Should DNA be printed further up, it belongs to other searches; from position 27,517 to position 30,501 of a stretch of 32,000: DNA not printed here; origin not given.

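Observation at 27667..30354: In-frame fusion of a phosphomannomutase/PGM (PgcA-type) to a GDP-mannose 4,6-dehydratase-like domain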

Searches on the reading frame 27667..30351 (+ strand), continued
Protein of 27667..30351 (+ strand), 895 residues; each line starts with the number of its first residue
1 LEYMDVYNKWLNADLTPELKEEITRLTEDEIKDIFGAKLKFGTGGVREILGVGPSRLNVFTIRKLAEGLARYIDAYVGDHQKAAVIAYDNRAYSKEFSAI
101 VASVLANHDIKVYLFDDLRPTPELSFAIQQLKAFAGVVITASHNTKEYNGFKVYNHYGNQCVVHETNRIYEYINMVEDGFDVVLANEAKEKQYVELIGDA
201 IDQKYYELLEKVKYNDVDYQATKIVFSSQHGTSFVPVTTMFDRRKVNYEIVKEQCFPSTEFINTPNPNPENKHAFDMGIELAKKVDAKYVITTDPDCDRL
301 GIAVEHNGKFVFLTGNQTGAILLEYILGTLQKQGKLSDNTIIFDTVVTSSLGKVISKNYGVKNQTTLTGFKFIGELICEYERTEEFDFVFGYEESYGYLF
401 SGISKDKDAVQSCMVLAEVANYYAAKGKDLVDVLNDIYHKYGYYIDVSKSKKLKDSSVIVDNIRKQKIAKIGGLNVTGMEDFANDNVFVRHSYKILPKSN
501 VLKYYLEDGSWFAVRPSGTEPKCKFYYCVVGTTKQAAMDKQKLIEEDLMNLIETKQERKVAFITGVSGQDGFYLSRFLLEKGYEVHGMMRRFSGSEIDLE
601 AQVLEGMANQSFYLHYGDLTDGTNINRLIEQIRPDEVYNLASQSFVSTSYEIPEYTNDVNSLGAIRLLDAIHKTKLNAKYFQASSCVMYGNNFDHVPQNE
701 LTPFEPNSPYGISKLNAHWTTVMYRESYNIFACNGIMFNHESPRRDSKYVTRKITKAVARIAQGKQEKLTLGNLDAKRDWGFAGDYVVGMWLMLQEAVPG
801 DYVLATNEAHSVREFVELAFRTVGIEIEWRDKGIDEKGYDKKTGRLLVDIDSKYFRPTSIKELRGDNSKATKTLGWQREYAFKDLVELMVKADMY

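Call 60: search_protein_families(library=pfam, proteins=[L013:1-1059:+, L013:2983-3279:+, P0396, L007:15353-16288:+], max_evalue=0.001)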
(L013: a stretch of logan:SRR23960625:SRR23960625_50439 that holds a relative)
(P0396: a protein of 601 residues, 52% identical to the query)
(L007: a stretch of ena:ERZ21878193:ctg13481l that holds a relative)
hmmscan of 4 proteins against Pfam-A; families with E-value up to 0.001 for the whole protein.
L013:1-1059:+ (353 aa): 3 families
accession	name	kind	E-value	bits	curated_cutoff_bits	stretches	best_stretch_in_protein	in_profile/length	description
PF00483.29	NTP_transferase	-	1.3e-42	146.5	21.2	1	9-289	3-243/245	Nucleotidyl transferase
PF22640.1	ManC_GMP_beta-helix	-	1.1e-12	48.1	27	1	299-353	3-55/55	MannoseP isomerase/GMP-like beta-helix domain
PF12804.13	NTP_transf_3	-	0.00028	21.5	27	1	9-135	2-114/160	MobA-like NTP transferase domain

L013:2983-3279:+ (99 aa): 4 families
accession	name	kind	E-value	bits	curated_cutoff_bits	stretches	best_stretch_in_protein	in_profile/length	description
PF16363.11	GDP_Man_Dehyd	-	5.9e-39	134.9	27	1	7-98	1-98/332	GDP-mannose 4,6 dehydratase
PF01370.27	Epimerase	-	3.2e-25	89.4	20.9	1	6-98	1-87/240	NAD dependent epimerase/dehydratase family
PF05368.20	NmrA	-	2.9e-06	27.5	27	1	3-72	2-68/298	NmrA-like family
PF04321.23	RmlD_sub_bind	-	8.2e-06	25.5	27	1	7-88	4-64/287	RmlD substrate binding domain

P0396 (601 aa): 4 families
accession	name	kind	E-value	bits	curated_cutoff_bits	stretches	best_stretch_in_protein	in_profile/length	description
PF16363.11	GDP_Man_Dehyd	-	4.9e-129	431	27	1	5-331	1-332/332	GDP-mannose 4,6 dehydratase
PF01370.27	Epimerase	-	1.2e-63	215.1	20.9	1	4-246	1-240/240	NAD dependent epimerase/dehydratase family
PF04321.23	RmlD_sub_bind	-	2.3e-11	43.8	27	1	3-159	2-133/287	RmlD substrate binding domain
PF08544.19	GHMP_kinases_C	-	0.00056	20.7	21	0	548-585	34-70/85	GHMP kinases C terminal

L007:15353-16288:+ (312 aa): 5 families
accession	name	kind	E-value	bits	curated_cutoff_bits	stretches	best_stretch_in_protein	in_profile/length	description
PF16363.11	GDP_Man_Dehyd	-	1e-55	190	27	1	4-304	1-332/332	GDP-mannose 4,6 dehydratase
PF01370.27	Epimerase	-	2.2e-45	155.4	20.9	1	4-239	2-240/240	NAD dependent epimerase/dehydratase family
PF02719.21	Polysacc_synt_2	-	3.6e-06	26.8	20.2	1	34-111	48-124/293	Polysaccharide biosynthesis protein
PF01073.25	3Beta_HSD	-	7.1e-06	25.7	22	1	4-106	1-107/280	3-beta hydroxysteroid dehydrogenase/isomerase family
PF04321.23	RmlD_sub_bind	-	0.00097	18.7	27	0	1-146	1-129/287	RmlD substrate binding domain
